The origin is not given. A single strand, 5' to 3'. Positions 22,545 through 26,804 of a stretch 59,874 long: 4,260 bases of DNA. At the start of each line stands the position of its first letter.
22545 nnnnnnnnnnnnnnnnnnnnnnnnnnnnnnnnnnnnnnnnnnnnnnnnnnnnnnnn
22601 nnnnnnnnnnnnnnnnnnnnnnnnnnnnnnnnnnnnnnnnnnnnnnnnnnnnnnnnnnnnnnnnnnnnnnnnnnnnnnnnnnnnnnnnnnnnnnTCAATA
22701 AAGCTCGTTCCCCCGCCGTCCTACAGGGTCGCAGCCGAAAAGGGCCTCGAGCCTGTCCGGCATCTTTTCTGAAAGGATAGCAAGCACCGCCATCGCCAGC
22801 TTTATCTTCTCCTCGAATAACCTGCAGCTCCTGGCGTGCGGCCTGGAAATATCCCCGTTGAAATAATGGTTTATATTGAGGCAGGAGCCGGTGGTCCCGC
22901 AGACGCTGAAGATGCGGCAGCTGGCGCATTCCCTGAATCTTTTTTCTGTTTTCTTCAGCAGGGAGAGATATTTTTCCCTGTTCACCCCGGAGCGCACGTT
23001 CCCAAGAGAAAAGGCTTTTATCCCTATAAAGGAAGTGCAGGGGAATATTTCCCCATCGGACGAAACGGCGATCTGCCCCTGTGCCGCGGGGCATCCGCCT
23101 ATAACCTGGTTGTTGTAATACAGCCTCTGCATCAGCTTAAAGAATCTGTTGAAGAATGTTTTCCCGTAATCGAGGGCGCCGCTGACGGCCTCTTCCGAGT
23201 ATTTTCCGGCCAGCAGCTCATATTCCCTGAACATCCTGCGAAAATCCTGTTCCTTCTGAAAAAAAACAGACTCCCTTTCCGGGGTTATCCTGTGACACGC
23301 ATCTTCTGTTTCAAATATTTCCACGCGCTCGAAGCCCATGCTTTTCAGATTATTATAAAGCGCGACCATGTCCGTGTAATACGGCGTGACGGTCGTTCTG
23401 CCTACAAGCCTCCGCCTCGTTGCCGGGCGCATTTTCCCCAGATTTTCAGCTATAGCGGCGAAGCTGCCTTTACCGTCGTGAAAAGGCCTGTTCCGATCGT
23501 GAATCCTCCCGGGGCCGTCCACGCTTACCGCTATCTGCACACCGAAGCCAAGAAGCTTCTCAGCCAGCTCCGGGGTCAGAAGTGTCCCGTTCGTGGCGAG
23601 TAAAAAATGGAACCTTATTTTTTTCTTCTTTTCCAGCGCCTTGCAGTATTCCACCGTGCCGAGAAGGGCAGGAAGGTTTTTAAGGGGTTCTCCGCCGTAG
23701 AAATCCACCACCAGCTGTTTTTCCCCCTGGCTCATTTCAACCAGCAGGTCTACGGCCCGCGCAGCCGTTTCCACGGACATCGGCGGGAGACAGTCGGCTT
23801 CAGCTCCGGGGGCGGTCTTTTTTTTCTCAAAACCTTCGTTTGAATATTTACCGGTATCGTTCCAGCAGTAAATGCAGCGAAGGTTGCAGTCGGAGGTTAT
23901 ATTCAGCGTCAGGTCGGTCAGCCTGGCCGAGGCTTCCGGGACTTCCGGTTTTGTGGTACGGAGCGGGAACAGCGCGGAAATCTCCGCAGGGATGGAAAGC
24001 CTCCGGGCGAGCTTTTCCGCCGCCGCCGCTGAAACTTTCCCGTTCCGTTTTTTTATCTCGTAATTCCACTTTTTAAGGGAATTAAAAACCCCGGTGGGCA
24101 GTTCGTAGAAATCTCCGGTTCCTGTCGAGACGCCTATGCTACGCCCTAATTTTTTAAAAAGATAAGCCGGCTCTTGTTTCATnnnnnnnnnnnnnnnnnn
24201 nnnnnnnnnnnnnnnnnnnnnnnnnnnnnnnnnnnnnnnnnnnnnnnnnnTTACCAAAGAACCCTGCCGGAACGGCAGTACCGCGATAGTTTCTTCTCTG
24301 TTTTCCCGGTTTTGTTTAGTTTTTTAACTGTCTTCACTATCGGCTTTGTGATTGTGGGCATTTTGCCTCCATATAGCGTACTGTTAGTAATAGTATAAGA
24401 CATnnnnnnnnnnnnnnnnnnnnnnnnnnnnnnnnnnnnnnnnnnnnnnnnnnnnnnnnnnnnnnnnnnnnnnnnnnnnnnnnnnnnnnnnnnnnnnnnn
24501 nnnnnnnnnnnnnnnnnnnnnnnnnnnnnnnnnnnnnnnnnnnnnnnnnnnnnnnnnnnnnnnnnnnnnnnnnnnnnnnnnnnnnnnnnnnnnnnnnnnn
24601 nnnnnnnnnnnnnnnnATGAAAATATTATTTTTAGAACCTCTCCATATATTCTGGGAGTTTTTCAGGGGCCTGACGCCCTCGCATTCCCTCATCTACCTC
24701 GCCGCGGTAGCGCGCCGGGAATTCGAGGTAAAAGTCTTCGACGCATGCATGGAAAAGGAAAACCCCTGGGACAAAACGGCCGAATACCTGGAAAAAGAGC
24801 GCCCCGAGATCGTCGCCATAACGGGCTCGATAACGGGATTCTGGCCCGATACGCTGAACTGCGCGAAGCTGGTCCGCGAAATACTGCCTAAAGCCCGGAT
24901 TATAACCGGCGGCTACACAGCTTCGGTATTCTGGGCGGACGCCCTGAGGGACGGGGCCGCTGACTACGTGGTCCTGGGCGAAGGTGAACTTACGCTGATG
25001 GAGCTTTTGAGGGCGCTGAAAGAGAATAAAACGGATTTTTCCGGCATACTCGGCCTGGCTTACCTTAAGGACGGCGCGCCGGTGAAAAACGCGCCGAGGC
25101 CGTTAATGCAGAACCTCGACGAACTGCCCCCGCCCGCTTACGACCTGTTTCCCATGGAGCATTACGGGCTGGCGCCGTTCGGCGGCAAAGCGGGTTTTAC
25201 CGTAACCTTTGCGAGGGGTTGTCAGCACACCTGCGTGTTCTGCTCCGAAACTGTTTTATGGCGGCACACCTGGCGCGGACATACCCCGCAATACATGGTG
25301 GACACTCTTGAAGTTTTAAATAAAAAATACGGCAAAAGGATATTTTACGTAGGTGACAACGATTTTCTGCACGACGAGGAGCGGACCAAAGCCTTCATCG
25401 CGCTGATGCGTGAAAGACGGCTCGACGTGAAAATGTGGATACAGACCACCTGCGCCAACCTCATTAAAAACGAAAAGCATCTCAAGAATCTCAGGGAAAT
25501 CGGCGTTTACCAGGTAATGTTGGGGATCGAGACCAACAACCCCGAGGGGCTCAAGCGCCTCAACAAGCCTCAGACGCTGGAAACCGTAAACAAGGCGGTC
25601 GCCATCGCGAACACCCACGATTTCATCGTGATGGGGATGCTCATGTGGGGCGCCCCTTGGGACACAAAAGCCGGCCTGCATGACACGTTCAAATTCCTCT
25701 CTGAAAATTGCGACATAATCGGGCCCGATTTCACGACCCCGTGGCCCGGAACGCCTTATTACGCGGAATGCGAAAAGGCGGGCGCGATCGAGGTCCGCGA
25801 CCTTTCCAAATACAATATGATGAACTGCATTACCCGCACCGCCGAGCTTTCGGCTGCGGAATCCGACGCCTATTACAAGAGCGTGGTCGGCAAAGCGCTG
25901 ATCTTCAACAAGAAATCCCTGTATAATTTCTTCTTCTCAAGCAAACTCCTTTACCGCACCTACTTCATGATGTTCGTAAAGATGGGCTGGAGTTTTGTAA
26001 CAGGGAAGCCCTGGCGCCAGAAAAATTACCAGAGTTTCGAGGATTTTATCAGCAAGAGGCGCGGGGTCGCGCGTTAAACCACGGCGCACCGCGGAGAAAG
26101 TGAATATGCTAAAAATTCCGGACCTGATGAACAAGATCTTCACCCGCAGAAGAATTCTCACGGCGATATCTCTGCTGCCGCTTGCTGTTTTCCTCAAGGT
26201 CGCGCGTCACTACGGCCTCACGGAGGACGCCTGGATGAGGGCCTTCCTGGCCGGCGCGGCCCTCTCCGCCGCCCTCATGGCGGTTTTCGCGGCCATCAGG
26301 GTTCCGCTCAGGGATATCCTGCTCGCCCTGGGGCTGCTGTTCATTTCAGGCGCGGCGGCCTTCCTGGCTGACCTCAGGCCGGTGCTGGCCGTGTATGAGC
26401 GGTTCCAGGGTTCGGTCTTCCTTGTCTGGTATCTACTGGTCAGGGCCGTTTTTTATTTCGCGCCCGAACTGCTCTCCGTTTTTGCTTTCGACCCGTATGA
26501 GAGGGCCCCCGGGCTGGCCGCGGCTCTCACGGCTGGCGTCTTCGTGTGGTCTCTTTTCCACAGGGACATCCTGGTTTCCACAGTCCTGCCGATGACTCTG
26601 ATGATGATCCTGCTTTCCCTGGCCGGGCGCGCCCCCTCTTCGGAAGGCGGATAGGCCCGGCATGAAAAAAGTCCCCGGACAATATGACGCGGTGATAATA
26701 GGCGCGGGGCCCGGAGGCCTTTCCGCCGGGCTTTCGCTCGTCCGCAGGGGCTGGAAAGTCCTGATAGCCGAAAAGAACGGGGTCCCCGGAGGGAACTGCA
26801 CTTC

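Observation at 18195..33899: Radical SAM super-cluster: eight B12-binding rSAMs plus one SPASM rSAM in 15.7 kb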

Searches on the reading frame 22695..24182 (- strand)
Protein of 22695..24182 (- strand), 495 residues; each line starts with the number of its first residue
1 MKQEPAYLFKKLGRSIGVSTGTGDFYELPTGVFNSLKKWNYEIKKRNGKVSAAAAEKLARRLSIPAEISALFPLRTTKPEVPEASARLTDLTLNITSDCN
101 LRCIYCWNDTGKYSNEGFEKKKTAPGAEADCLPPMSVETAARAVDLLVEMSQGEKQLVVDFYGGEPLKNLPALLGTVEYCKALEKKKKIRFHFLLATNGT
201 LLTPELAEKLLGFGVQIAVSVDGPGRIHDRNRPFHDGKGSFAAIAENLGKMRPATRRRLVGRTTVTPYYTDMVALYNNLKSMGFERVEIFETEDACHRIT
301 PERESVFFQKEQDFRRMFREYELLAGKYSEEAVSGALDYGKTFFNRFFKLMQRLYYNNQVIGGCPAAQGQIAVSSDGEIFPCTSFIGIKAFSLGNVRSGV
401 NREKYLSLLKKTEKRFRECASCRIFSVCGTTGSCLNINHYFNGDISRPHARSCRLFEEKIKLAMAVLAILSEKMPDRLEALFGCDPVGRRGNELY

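Call 4: search_protein_families(library=pfam, proteins=[window:22695-24182:-])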
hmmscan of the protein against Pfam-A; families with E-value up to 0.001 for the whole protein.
window:22695-24182:- (495 aa): 3 families
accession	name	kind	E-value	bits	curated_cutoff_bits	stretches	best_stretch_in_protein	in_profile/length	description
PF04055.27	Radical_SAM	-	3.9e-15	56.9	29.5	1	94-271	2-156/166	Radical SAM superfamily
PF13353.11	Fer4_12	-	2.1e-05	25.3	22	1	96-224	12-116/137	4Fe-4S single cluster domain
PF13186.11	SPASM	-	0.00013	22.6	21.5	1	364-422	1-66/67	Iron-sulfur cluster-binding domain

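Call 6: search_protein_families(library=ncbifam, proteins=[window:22695-24182:-], max_evalue=0.00001)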
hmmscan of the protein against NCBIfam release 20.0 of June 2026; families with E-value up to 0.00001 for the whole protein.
window:22695-24182:- (495 aa): 52 families (the best 25 are shown)
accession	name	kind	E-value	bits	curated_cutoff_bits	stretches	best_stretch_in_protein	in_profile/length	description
NF047865.1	rSAM_PapB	equivalog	1.2e-67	228.5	340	1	88-448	2-330/330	PapB family radical SAM/SPASM ranthipeptide maturase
TIGR04064.1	rSAM_nif11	equivalog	3e-64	217.4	518.7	1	78-472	67-438/459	nif11-like peptide radical SAM maturase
TIGR03906.1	quino_hemo_SAM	equivalog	2.2e-56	191.4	453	1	72-479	76-459/467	quinohemoprotein amine dehydrogenase maturation protein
TIGR03974.1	rSAM_six_Cys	equivalog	6.5e-53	180.2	425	1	85-466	93-448/451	thioether cross-link-forming SCIFF peptide maturase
NF040492.1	not_ScfB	exception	3.1e-49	168.1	855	1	89-466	95-447/450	ScfB-related radical SAM/SPASM orphan maturase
TIGR04068.1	rSAM_ocin_clost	equivalog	6.3e-48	163.8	500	1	86-472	81-458/462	Cys-rich peptide radical SAM maturase CcpM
TIGR04280.1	geopep_mat_rSAM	hypoth_equivalog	8.2e-36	123.9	400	1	85-262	80-241/428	geopeptide radical SAM maturase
NF038170.1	lachnocin_rSAM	equivalog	1.8e-28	99.6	550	1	63-430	51-393/440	lachnocin radical SAM maturase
NF035951.1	rSAM_RumMC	equivalog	4.1e-28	98.3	720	1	87-267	110-279/510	RumMC family radical SAM sactipeptide maturase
NF041707.1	rSAM_YhhB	equivalog_domain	2.5e-25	89.2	445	1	92-305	5-207/369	cyclophane-forming radical SAM/SPASM peptide maturase YhhB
TIGR03978.1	rSAM_paired_1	equivalog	9.9e-24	83.9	370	1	94-467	88-451/466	His-Xaa-Ser system radical SAM maturase HxsB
TIGR04115.1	rSAM_Cxxx_rpt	equivalog_domain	1.5e-22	80.6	350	1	91-430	4-324/359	radical SAM peptide maturase, CXXX-repeat target family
TIGR04148.1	GG_samocin_CFB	equivalog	1.6e-22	80.3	300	1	81-467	9-397/411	radical SAM peptide maturase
TIGR04163.1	rSAM_cobopep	equivalog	2.5e-22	79.2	375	2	362-469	312-421/428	peptide-modifying radical SAM enzyme CbpB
NF038107.1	rSAM_NF038107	equivalog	7.6e-22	77.7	600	1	91-284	87-268/444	Cys-every-fifth radical SAM/SPASM peptide maturase CefB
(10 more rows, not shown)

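Call 77: search_solved_structures(query=window:22695-24182:-, max_evalue=0.001)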
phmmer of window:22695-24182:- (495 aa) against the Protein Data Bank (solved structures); distinct sequences matched with E-value up to 0.001: 5.
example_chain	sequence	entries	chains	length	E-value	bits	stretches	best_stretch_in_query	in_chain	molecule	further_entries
5wgg_A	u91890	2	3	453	1.5e-41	145.4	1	86-466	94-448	Radical SAM domain protein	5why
8vpo_A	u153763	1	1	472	8.2e-17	63.9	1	87-241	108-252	Radical SAM core domain-containing protein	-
9gm3_A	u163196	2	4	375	4e-12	48.4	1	84-253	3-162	ChlB radical SAM domain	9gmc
4k37_A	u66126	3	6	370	1.2e-08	36.9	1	96-434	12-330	Anaerobic sulfatase-maturating enzyme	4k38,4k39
4k36_A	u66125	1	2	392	2.1e-08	36.1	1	96-434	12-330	Anaerobic sulfatase-maturating enzyme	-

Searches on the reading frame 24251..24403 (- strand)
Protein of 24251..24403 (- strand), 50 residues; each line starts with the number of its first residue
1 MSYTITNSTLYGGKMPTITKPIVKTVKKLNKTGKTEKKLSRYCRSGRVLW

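Call 103: find_homologous_proteins(query=window:24251-24403:-, max_evalue=1)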
Query window:24251-24403:- (50 aa): 2 proteins with E <= 1 among 2 candidates.
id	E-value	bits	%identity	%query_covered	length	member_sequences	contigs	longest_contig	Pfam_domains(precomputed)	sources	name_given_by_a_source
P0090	2.4e-8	51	78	72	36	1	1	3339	-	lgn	-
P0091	4.5e-8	50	78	72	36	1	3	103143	-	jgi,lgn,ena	-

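Call 105: find_encoding_contigs(protein=P0091, flank=10000, max_places=2)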
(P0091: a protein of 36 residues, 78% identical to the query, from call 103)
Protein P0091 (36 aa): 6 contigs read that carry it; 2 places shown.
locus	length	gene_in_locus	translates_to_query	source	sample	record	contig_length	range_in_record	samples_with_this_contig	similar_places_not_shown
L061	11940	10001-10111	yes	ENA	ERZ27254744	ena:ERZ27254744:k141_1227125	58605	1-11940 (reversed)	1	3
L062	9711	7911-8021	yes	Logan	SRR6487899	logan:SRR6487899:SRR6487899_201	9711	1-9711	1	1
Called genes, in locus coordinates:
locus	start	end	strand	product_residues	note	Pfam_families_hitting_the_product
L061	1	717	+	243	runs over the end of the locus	PF01479:S4, PF01728:FtsJ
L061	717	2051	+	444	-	PF01841:Transglut_core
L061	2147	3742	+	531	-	PF04055:Radical_SAM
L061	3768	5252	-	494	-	PF25182:NonGDSL, PF13472:Lipase_GDSL_2, PF07719:TPR_2 (faint), PF13431:TPR_17 (faint), PF14559:TPR_19 (weak)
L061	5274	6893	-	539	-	PF04055:Radical_SAM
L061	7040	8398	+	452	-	PF02310:B12-binding, PF04055:Radical_SAM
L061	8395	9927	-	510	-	PF02310:B12-binding, PF04055:Radical_SAM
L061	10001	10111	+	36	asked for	-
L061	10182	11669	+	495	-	PF04055:Radical_SAM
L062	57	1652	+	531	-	PF04055:Radical_SAM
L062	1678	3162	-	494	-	PF25182:NonGDSL, PF13472:Lipase_GDSL_2, PF07719:TPR_2 (faint), PF13431:TPR_17 (faint), PF14559:TPR_19 (weak)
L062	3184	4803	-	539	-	PF04055:Radical_SAM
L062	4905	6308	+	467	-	PF02310:B12-binding, PF04055:Radical_SAM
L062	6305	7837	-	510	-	PF02310:B12-binding, PF04055:Radical_SAM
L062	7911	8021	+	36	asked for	-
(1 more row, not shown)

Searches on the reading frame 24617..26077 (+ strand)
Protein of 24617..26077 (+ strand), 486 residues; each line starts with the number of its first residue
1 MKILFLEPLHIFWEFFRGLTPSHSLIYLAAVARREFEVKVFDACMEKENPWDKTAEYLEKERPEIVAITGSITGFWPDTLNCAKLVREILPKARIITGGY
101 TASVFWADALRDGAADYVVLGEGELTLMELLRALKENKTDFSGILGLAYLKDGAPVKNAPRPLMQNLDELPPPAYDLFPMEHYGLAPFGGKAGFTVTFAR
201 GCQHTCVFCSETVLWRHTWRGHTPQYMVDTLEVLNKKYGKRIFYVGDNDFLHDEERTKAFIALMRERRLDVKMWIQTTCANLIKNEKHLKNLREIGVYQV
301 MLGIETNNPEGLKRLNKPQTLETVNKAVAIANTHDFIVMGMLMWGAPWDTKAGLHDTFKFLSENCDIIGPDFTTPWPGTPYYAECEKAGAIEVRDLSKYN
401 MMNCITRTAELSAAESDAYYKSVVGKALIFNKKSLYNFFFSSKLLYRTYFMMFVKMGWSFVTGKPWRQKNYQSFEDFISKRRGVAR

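Call 4: search_protein_families(library=pfam, proteins=[window:24617-26077:+])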
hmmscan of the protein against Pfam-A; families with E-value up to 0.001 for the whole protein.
window:24617-26077:+ (486 aa): 3 families
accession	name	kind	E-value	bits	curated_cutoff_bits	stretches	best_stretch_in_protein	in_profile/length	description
PF04055.27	Radical_SAM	-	1.7e-16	61.2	29.5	1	197-361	2-166/166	Radical SAM superfamily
PF02310.24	B12-binding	-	1.6e-15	57.4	32.1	1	23-130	15-120/121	B12 binding domain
PF13353.11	Fer4_12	-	0.00016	22.5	22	1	195-283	8-98/137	4Fe-4S single cluster domain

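Call 6: search_protein_families(library=ncbifam, proteins=[window:24617-26077:+], max_evalue=0.00001)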
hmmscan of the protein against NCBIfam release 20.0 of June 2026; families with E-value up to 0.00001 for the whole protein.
window:24617-26077:+ (486 aa): 19 families
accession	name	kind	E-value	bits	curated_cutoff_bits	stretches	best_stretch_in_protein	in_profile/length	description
TIGR02026.1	BchE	equivalog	3e-60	204.5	481.35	1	21-453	21-455/497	magnesium-protoporphyrin IX monomethyl ester anaerobic oxidative cyclase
TIGR04367.1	HpnR_B12_rSAM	equivalog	5.3e-38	130.8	650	1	1-435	1-417/490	hopanoid C-3 methylase HpnR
NF038361.1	rSAM_Sden_1168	equivalog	2e-30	105.9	575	1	52-363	130-450/560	Sden_1168 family B12-binding radical SAM P-methyltransferase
TIGR03975.1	rSAM_ocin_1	subfamily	2.1e-30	105.8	281.85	1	52-361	118-427/606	RiPP maturation radical SAM C-methyltransferase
NF050148.1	rSAM_ApyD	equivalog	1.7e-29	102.7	750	1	20-385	23-393/645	RiPP biosynthesis radical SAM protein ApyD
TIGR03471.1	HpnJ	equivalog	5.3e-27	94.8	577.6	1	64-397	70-399/472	hopanoid biosynthesis associated radical SAM protein HpnJ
NF040546.1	rSAM_CUAEP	equivalog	5.5e-23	81.4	500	1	28-364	20-341/468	CUAEP/CCAEP-tail radical SAM (seleno)protein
TIGR04072.2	rSAM_ladder_B12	equivalog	5.6e-23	81.3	360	1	29-361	26-346/443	lipid biosynthesis B12-binding/radical SAM protein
TIGR04479.1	bcpD_PhpK_rSAM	subfamily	7.9e-21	74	600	1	50-364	98-409/504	PhpK family radical SAM P-methyltransferase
NF040542.1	rSAM_RCCLKC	equivalog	1.2e-18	67.5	450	1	18-364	10-350/423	arsinothricin biosynthesis radical SAM protein ArsL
TIGR04013.1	B12_SAM_MJ_1487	hypoth_equivalog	7.7e-18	64.5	251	1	24-250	12-208/382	TIGR04013 family B12-binding domain/radical SAM domain-containing protein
TIGR04190.1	B12_SAM_Ta0216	equivalog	4.3e-16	58.6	500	1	76-331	93-360/554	TIGR04190 family B12-binding domain/radical SAM domain protein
TIGR04014.1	B12_SAM_MJ_0865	equivalog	7.5e-15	54.6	360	1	109-381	84-354/434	methyl-coenzyme M reductase glutamine C-methyltransferase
NF033712.0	B12_rSAM_KedN5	subfamily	1.1e-14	53.6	700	1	51-395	51-401/624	KedN5 family methylcobalamin-dependent radical SAM C-methyltransferase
TIGR04385.1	B12_rSAM_cofa1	equivalog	6.2e-13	48.7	450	1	30-362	28-362/438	B12 lower ligand biosynthesis radical SAM protein BzaD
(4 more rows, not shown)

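Call 78: search_solved_structures(query=window:24617-26077:+, max_evalue=0.001)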
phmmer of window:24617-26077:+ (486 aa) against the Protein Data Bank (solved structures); distinct sequences matched with E-value up to 0.001: 3.
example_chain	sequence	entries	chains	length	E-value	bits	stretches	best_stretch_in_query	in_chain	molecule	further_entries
6fd2_B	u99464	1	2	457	1.1e-07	34.1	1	161-415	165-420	Putative apramycin biosynthetic oxidoreductase 4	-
9n1b_A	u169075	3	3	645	3.5e-05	25.8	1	90-209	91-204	Radical SAM protein | Radical SAM enzyme CysS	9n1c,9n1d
5ul2_A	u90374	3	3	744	5.3e-05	25.2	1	121-252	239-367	OxsB protein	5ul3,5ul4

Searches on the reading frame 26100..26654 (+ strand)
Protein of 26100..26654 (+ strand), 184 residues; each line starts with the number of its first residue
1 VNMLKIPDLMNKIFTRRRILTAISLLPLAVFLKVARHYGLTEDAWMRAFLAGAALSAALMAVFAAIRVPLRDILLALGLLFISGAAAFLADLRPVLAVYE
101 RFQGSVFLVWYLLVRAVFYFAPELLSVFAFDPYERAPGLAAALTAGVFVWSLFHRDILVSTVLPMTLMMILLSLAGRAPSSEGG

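Call 4: search_protein_families(library=pfam, proteins=[window:26100-26654:+])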
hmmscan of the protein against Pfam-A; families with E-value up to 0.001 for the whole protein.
window:26100-26654:+ (184 aa): 0 families

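Call 6: search_protein_families(library=ncbifam, proteins=[window:26100-26654:+], max_evalue=0.00001)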
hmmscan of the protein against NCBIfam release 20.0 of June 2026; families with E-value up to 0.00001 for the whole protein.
window:26100-26654:+ (184 aa): 0 families

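Call 46: search_protein_families(library=pfam, proteins=[window:26100-26654:+], max_evalue=1)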
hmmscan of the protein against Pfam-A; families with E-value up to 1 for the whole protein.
window:26100-26654:+ (184 aa): 1 family
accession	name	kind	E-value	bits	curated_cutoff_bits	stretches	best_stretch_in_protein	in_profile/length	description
PF11738.13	DUF3298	-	0.28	12.6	24.1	1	107-140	42-74/84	Protein of unknown function (DUF3298)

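Call 92: search_protein_families(library=ncbifam, proteins=[window:26100-26654:+], max_evalue=0.01)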
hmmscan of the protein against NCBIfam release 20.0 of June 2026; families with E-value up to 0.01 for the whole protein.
window:26100-26654:+ (184 aa): 0 families

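Call 106: predict_structure(alignment_id=A2)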
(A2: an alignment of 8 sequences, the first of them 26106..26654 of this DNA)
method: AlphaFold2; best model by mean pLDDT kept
length: 182 residues; sequences in the alignment: 8
mean_pLDDT: 59.4   pTM: 0.34
mean pLDDT of the five models: 59.4, 54.4, 53.2, 51.9, 49.5
residues with pLDDT >= 90: 0; 70-90: 43; 50-70: 88; < 50: 51
segments of 3 or more residues with pLDDT < 50: 81-100, 102-117, 122-128, 177-182
pLDDT, mean of each block of 10 residues (from residue 1): 58 62 67 68 68 71 69 57 46 37 42 45 46 66 73 68 73 58 35
secondary structure, 60 per line:
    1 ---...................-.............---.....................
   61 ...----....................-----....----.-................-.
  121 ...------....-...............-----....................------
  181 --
elements in order: H4-22 H24-36 H40-63 H68-87 H93-96 H104-118 H120-123 H130-133 H135-149 H155-174
